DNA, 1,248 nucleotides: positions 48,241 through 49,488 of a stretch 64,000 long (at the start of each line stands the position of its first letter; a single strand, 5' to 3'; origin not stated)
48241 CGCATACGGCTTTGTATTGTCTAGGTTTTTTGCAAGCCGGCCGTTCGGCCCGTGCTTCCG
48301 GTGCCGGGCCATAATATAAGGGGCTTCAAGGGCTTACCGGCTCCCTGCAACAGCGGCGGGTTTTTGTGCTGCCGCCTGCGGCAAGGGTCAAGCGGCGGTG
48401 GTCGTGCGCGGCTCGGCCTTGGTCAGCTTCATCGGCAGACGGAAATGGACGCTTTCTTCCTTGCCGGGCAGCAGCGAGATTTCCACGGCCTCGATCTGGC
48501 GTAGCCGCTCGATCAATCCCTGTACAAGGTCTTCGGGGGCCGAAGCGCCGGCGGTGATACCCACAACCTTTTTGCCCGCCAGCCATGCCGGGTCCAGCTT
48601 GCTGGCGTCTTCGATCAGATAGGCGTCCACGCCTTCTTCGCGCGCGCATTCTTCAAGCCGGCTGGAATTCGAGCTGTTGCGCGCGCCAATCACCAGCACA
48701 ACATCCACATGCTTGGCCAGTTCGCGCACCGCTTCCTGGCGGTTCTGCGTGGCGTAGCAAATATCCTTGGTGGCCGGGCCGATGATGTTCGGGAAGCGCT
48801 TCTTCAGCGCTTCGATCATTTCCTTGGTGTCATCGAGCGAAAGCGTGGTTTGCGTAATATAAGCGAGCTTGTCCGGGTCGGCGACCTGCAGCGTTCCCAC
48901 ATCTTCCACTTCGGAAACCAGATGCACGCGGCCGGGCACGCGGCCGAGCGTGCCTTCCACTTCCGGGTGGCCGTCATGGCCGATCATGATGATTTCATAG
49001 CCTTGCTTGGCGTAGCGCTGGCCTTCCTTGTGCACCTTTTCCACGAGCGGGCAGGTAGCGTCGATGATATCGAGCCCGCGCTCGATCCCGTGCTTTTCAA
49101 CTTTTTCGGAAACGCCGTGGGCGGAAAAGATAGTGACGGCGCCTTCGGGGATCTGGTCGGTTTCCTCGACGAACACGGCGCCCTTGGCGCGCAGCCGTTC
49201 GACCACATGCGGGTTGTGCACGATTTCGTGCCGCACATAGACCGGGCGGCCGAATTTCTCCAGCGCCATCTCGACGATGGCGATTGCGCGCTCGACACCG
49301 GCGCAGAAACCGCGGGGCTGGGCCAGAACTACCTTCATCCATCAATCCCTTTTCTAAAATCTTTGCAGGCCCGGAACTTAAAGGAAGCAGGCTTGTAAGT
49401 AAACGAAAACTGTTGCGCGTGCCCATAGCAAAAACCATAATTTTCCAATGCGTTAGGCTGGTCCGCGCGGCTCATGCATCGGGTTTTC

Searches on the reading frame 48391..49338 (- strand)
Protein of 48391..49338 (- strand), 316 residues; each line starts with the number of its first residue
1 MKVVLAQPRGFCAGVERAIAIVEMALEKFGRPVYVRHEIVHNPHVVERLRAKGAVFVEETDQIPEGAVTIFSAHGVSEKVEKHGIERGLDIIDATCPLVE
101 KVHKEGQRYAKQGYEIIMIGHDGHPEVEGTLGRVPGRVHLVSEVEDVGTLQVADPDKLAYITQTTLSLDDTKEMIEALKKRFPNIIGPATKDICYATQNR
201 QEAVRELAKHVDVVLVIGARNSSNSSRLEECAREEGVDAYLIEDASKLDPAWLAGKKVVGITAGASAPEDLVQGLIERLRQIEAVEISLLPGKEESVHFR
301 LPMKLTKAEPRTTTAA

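Call 80: search_protein_families(library=pfam, proteins=[window:48391-49338:-], max_evalue=1)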
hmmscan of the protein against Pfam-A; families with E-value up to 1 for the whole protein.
window:48391-49338:- (316 aa): 3 families
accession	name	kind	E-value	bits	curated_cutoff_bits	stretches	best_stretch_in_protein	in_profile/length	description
PF02401.23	LYTB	-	1.9e-100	336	24.5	1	3-279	1-266/267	LytB protein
PF06414.18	Zeta_toxin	-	0.086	12.7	22.3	1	73-118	80-126/199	Zeta toxin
PF04015.17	DUF362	-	0.098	13.1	24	0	35-87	18-69/200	Domain of unknown function (DUF362)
